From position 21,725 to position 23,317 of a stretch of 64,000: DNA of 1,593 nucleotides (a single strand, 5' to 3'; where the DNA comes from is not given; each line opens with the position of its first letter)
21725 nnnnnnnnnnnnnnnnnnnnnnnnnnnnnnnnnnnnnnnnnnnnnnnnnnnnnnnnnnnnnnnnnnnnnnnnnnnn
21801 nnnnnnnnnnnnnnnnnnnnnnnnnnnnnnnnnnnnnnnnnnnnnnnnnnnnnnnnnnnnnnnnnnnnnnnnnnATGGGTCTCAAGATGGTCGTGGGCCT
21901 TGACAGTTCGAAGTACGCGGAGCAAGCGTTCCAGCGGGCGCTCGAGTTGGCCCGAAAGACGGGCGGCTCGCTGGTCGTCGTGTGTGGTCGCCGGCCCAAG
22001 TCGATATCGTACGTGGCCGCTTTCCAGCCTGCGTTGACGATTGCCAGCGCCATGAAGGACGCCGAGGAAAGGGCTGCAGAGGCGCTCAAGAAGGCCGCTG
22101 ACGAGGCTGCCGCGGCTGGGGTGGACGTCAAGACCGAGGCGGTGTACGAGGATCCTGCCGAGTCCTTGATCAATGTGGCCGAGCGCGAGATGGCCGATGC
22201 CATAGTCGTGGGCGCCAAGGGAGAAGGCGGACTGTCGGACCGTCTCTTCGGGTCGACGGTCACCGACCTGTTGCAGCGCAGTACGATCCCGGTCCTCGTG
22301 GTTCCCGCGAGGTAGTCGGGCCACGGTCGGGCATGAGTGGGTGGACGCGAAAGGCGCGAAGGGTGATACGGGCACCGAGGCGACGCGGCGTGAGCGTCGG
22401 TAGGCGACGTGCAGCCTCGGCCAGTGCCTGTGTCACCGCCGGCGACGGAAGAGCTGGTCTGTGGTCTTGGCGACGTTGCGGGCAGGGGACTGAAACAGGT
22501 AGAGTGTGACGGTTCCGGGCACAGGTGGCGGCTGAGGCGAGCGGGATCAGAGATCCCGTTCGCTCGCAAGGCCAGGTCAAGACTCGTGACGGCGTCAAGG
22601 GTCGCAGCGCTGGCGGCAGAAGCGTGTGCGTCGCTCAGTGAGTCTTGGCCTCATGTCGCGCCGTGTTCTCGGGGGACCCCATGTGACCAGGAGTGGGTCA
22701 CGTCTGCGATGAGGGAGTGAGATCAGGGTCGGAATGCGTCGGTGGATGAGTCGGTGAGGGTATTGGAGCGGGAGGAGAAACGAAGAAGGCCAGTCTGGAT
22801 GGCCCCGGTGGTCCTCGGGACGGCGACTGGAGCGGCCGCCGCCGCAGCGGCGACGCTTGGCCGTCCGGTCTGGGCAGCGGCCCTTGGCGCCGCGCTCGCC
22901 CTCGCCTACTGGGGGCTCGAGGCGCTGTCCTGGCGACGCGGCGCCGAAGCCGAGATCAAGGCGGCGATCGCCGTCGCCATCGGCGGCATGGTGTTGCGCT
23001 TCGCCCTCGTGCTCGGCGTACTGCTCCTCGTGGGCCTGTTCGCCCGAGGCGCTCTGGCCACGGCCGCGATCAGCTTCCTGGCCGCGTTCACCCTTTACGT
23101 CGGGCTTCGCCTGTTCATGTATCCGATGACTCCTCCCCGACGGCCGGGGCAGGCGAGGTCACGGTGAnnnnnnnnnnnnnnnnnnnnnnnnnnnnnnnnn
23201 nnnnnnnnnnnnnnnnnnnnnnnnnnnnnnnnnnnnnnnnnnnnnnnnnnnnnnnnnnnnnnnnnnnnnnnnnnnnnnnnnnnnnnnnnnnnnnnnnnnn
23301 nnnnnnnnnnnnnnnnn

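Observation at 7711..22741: About 15 kb lower-GC, 12-gene block inserted between the atpZ-like gene and atpI, splitting the ATP synthase locus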

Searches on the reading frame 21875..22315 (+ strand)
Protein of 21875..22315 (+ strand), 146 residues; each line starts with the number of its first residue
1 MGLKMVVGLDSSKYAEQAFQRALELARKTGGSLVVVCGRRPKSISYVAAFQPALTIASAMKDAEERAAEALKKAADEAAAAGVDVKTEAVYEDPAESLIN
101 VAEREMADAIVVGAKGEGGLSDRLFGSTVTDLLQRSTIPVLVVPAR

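Call 65: find_homologous_proteins(query=window:21875-22315:+, max_evalue=1e-10)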
Query window:21875-22315:+ (146 aa): 11 proteins with E <= 1e-10 among 496 candidates.
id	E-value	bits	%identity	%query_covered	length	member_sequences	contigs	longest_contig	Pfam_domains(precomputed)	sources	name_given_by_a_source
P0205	1.6e-82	292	100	100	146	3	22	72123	PF01261.31,PF00582.33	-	-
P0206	3.0e-62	226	76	100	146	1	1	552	PF00582.33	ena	-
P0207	2.0e-61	224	74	100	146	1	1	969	PF00582.33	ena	-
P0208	5.6e-61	222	74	100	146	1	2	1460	PF00582.33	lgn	-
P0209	5.1e-60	219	72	100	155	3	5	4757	PF00582.33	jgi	jgi:nucleotide-binding universal stress UspA family protein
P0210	2.5e-56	207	68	100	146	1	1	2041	PF00582.33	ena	-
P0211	9.2e-55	202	68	100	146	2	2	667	PF00582.33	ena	-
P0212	3.9e-50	187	64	100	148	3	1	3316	PF00582.33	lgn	-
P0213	2.0e-12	65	39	97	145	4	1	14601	PF00582.33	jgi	jgi:nucleotide-binding universal stress UspA family protein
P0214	4.2e-12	64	36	97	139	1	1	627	PF00582.33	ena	-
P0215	2.5e-11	62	40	97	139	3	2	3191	PF00582.33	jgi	jgi:nucleotide-binding universal stress UspA family protein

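Call 66: find_encoding_contigs(protein=P0209, flank=5000, max_places=5)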
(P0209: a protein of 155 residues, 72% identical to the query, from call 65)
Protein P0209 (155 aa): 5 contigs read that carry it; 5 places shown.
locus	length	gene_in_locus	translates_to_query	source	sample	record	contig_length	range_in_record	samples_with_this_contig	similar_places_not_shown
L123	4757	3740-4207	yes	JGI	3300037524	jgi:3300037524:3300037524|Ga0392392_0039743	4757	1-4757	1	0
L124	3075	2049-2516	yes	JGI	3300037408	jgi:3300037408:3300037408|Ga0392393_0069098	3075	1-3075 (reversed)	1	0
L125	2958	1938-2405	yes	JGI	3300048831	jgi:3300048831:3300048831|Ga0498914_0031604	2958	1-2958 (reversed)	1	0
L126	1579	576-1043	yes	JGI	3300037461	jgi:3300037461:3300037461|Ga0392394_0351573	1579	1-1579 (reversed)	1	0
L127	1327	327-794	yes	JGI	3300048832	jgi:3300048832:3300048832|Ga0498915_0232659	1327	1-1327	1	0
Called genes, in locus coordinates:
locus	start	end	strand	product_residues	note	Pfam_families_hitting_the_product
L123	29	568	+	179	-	PF01012:ETF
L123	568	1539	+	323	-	PF01012:ETF, PF00766:ETF_alpha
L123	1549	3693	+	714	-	PF12797:Fer4_2 (faint), PF13183:Fer4_8, PF13187:Fer4_9 (weak), PF13237:Fer4_10 (weak), PF13534:Fer4_17 (weak), PF02754:CCG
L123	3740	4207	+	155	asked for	PF00582:Usp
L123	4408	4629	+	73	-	PF09527:ATPase_gene1 (weak)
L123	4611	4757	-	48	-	?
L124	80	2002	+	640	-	PF12797:Fer4_2 (faint), PF13183:Fer4_8, PF13187:Fer4_9 (weak), PF13237:Fer4_10 (weak), PF13534:Fer4_17 (weak), PF02754:CCG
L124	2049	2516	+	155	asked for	PF00582:Usp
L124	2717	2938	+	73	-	PF09527:ATPase_gene1 (weak)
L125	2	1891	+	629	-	?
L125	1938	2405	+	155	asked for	PF00582:Usp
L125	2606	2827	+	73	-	PF09527:ATPase_gene1 (weak)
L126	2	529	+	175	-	?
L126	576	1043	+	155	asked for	PF00582:Usp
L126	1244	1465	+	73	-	PF09527:ATPase_gene1 (weak)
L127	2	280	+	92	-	?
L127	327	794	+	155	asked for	PF00582:Usp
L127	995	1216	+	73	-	PF09527:ATPase_gene1 (weak)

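Call 67: find_encoding_contigs(protein=P0212, flank=5000, max_places=3)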
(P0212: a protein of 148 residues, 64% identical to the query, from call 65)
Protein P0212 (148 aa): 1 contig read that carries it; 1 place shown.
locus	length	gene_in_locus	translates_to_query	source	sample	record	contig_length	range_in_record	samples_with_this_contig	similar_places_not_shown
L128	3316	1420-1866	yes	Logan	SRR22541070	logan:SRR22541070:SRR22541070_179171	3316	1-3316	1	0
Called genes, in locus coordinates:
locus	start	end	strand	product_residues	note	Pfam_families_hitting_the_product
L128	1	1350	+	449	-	?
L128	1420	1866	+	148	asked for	PF00582:Usp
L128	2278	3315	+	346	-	?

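Call 68: find_encoding_contigs(protein=P0210, flank=5000, max_places=3)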
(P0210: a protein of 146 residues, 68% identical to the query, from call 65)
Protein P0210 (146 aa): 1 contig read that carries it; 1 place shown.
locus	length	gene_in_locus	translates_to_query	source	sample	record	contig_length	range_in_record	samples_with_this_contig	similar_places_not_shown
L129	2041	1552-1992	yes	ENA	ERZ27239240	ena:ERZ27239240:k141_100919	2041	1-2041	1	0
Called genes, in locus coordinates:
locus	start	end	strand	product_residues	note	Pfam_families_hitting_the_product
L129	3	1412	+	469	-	?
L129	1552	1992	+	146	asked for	PF00582:Usp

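Call 74: search_protein_families(library=pfam, proteins=[L128:2278-3315:+], max_evalue=0.00001)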
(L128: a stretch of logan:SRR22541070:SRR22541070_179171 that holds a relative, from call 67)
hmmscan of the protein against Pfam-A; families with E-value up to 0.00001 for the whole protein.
L128:2278-3315:+ (346 aa): 2 families
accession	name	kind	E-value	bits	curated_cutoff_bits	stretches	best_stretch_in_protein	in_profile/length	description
PF01113.26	DapB_N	-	2.2e-09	37.9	25.6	1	14-110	2-95/124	Dihydrodipicolinate reductase, N-terminus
PF19328.4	DAP_DH_C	-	3.2e-08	33.9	23.3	1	154-339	6-193/206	2,4-diaminopentanoate dehydrogenase C-terminal domain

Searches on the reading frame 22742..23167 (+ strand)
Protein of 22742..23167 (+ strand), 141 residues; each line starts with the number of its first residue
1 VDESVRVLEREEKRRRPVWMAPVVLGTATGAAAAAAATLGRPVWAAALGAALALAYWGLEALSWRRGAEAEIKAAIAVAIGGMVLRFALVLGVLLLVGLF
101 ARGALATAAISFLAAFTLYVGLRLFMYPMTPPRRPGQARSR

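Call 5: search_protein_families(library=pfam, proteins=[window:22742-23167:+])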
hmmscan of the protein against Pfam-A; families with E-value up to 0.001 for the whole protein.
window:22742-23167:+ (141 aa): 0 families

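Call 45: find_homologous_proteins(query=window:22742-23167:+, max_evalue=0.00001)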
Query window:22742-23167:+ (141 aa): 84 proteins with E <= 0.00001 among 3343 candidates.
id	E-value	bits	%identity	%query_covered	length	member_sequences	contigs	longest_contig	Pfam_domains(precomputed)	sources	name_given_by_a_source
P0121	2.5e-62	227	99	87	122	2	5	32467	-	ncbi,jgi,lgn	-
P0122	3.1e-56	207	99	77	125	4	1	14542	-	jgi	-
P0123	1.9e-48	182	80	87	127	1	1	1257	-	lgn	-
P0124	3.7e-43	165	74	87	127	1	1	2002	-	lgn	-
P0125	5.6e-38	148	68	85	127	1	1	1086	-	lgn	-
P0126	6.0e-38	148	72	58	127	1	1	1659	-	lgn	-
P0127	4.7e-35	139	100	52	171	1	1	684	PF01326.25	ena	-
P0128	1.2e-34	137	59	86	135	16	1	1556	-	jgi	jgi:hypothetical protein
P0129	1.6e-34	137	61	87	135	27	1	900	-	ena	-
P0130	2.0e-34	137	60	86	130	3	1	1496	-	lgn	-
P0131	2.3e-34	136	64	86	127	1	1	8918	-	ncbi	-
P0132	2.5e-34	136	62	82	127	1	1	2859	-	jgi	-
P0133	8.8e-34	134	60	88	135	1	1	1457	-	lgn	-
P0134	1.4e-33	134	63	79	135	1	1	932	-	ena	-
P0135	1.6e-33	134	59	86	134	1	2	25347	-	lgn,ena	-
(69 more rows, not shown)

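Call 46: find_encoding_contigs(protein=P0121, flank=10000, max_places=6)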
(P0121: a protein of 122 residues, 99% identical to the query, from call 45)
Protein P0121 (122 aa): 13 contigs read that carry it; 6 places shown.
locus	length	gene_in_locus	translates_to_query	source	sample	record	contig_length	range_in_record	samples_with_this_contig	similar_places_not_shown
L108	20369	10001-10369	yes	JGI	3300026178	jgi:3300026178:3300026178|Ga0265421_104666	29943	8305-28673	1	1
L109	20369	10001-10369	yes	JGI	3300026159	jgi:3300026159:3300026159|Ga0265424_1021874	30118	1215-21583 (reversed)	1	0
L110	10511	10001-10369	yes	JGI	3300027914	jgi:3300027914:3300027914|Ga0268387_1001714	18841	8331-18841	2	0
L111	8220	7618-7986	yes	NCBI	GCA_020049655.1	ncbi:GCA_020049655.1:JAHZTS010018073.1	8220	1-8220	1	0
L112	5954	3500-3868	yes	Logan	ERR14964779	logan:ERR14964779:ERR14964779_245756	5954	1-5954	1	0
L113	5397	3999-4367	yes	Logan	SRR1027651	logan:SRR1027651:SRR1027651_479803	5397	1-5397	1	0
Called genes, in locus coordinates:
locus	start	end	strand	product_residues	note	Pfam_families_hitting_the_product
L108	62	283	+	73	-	-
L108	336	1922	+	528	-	PF02133:Transp_cyt_pur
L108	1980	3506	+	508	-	PF01565:FAD_binding_4, PF02913:FAD-oxidase_C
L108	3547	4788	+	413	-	PF02754:CCG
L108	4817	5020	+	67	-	-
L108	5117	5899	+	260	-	PF01012:ETF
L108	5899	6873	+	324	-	PF00766:ETF_alpha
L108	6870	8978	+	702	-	PF12797:Fer4_2 (faint), PF13183:Fer4_8, PF13237:Fer4_10, PF13187:Fer4_9, PF13534:Fer4_17 (weak), PF02754:CCG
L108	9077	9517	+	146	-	PF00582:Usp, PF01261:AP_endonuc_2 (weak)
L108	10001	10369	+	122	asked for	-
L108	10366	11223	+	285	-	PF00119:ATP-synt_A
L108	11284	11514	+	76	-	PF00137:ATP-synt_C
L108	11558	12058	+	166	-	PF00430:ATP-synt_B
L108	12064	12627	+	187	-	PF00213:OSCP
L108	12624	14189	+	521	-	PF02874:ATP-synt_ab_N, PF00006:ATP-synt_ab, PF00306:ATP-synt_ab_C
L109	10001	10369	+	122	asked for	-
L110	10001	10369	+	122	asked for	-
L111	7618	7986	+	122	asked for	-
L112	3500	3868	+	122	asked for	-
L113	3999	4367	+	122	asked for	-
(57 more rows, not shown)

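Call 47: find_encoding_contigs(protein=P0122, flank=10000, max_places=4)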
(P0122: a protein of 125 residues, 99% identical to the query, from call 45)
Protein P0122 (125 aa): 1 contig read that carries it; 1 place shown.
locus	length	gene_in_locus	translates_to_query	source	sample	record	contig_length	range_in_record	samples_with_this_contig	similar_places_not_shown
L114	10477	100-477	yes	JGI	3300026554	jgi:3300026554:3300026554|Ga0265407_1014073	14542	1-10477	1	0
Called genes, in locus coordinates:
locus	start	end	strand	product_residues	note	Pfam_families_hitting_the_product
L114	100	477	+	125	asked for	-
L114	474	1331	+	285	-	PF00119:ATP-synt_A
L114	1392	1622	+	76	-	PF00137:ATP-synt_C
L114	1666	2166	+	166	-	PF00430:ATP-synt_B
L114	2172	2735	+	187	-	PF00213:OSCP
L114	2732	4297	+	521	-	PF02874:ATP-synt_ab_N, PF00006:ATP-synt_ab, PF00306:ATP-synt_ab_C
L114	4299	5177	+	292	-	PF00231:ATP-synt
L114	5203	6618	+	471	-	PF02874:ATP-synt_ab_N, PF00006:ATP-synt_ab, PF22919:ATP-synt_VA_C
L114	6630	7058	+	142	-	PF02823:ATP-synt_DE_N, PF00401:ATP-synt_DE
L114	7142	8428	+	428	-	PF00275:EPSP_synthase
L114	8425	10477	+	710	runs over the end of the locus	PF03816:LytR_cpsA_psr, PF13399:LytR_C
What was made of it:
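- Strain heterogeneity at this locus breaks assemblies, for example L114 starts inside atpZ (call 47).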

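Call 51: find_encoding_contigs(protein=P0123, flank=5000, max_places=3)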
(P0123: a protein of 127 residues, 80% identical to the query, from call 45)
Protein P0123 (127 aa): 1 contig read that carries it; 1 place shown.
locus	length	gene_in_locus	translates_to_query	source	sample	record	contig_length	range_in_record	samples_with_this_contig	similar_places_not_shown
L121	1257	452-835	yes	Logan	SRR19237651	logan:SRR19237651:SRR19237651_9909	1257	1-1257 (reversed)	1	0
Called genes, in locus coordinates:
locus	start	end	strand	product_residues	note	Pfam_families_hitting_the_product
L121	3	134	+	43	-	?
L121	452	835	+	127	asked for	-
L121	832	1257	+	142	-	?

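Call 52: find_encoding_contigs(protein=P0124, flank=5000, max_places=3)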
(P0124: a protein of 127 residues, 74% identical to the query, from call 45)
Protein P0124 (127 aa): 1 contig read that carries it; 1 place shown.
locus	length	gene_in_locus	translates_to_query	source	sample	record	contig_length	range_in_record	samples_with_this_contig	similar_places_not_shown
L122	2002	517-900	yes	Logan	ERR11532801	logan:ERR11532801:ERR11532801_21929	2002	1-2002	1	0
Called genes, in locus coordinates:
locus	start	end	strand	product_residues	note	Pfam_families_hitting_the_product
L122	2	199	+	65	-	?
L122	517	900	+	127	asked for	-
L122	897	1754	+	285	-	PF00119:ATP-synt_A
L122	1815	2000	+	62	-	?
